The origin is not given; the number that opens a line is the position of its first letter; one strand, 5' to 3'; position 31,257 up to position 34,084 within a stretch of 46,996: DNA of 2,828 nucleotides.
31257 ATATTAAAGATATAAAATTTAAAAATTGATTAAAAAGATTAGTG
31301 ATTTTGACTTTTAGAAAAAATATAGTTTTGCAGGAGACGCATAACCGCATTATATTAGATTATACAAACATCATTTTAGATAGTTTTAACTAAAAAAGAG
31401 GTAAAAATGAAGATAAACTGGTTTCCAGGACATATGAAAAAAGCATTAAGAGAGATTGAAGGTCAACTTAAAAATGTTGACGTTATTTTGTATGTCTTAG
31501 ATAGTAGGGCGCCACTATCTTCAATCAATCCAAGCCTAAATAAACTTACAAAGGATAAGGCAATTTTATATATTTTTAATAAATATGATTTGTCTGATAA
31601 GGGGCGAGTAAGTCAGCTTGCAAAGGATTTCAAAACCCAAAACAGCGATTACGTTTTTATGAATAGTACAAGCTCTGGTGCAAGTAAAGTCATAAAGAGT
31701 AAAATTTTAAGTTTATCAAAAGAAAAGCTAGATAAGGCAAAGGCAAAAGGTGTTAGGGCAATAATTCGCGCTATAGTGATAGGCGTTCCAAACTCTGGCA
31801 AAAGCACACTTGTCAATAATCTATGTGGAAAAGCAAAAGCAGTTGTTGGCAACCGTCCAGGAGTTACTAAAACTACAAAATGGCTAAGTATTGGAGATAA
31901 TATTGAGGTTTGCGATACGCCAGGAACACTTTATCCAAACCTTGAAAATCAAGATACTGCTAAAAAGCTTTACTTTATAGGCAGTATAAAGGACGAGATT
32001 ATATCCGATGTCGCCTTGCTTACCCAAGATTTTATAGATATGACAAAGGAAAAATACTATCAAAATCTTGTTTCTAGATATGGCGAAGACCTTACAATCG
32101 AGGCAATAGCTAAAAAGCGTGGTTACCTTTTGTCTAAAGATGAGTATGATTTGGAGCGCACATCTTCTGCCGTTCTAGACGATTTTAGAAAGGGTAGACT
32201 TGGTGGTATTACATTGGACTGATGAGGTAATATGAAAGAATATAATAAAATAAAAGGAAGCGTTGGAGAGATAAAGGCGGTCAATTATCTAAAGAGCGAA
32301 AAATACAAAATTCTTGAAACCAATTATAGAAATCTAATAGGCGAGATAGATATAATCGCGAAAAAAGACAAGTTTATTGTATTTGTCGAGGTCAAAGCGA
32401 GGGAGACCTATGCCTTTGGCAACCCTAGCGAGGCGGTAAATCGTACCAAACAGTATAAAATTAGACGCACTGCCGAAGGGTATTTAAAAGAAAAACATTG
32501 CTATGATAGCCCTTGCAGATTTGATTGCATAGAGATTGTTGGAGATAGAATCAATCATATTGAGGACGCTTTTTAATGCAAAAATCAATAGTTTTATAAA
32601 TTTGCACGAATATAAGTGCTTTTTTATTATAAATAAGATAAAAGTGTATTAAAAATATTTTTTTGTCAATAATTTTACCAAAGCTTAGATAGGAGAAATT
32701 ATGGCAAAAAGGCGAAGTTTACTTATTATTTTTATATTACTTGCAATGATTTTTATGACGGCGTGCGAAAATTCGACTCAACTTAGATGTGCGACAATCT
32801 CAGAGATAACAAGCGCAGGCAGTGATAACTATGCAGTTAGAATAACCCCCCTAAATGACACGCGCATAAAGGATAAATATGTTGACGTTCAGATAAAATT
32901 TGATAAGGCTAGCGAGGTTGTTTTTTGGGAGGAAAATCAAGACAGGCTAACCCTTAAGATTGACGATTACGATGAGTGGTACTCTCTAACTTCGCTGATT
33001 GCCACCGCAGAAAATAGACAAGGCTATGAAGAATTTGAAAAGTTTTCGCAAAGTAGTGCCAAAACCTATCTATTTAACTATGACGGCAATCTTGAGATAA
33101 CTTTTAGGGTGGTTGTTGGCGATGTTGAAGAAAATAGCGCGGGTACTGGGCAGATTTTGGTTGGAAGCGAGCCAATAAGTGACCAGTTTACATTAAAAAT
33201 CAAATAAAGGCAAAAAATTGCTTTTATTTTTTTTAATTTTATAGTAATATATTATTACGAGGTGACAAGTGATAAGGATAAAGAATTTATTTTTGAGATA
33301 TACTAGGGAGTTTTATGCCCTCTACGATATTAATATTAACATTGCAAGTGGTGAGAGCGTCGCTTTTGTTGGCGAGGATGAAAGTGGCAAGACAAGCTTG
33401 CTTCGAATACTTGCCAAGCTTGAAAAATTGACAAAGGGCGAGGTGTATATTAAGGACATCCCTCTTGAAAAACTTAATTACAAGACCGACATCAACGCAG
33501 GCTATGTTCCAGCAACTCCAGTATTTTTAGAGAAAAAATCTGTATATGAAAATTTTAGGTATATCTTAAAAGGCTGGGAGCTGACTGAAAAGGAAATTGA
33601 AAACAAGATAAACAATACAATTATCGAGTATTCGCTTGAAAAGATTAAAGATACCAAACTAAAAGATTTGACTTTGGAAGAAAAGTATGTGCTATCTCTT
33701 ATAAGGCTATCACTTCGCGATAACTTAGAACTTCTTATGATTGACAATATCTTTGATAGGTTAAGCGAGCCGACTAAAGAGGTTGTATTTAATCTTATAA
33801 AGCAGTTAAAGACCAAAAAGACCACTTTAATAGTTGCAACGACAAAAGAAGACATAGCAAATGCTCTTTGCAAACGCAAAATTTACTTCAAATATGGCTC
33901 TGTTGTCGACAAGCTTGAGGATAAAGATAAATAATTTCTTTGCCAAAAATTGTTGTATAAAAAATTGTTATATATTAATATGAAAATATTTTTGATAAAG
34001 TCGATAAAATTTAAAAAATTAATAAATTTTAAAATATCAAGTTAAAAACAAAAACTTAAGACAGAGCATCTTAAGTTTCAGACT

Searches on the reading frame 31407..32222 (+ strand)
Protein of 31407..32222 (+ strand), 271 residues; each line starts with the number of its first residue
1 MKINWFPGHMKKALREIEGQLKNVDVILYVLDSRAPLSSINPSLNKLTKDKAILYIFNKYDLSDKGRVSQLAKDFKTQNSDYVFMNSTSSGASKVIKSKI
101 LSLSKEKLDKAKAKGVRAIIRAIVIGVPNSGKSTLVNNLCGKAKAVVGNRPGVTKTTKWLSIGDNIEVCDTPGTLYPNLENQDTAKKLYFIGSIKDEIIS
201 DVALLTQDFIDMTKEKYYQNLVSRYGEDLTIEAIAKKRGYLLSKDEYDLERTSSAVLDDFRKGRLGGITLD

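Call 62: search_protein_families(library=pfam, proteins=[window:31407-32222:+], max_evalue=0.001)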
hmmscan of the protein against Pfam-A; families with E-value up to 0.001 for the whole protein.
window:31407-32222:+ (271 aa): 4 families
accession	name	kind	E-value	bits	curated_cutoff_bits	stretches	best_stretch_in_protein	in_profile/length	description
PF01926.29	MMR_HSR1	-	3.6e-19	69.4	21.9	1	122-214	2-91/113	50S ribosome-binding GTPase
PF02421.24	FeoB_N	-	9.2e-11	41.9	27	1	122-175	3-58/156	Ferrous iron transport protein B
PF00350.29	Dynamin_N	-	3.6e-06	27.6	27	1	123-203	2-77/168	Dynamin family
PF03193.22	RsgA_GTPase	-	0.00028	21.2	30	0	53-174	56-168/174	RsgA GTPase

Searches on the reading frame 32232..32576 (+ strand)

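Call 62: search_protein_families(library=pfam, proteins=[window:32232-32576:+], max_evalue=0.001)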
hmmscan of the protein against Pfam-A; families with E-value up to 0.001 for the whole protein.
window:32232-32576:+ (114 aa): 2 families
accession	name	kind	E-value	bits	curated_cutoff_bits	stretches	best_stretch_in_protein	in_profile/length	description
PF02021.23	UPF0102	-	9.5e-28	96.8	23.6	1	12-102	1-80/80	Uncharacterised protein family UPF0102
PF08378.17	NERD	-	7.9e-07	30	22.1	1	8-72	1-72/111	Nuclease-related domain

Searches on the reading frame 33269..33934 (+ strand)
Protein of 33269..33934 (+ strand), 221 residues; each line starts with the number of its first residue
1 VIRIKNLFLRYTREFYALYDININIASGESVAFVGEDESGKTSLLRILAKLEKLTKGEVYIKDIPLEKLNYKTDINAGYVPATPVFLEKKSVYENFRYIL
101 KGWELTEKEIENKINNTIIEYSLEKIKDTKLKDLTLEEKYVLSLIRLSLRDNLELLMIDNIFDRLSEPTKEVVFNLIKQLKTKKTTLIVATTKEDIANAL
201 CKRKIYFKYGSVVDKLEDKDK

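Call 63: search_protein_families(library=pfam, proteins=[window:33269-33934:+], max_evalue=0.001)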
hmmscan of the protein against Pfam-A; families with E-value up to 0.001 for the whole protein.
window:33269-33934:+ (221 aa): 1 family
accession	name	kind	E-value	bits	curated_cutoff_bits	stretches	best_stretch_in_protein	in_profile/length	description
PF00005.33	ABC_tran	-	5.3e-14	53.4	25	1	19-160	2-134/137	ABC transporter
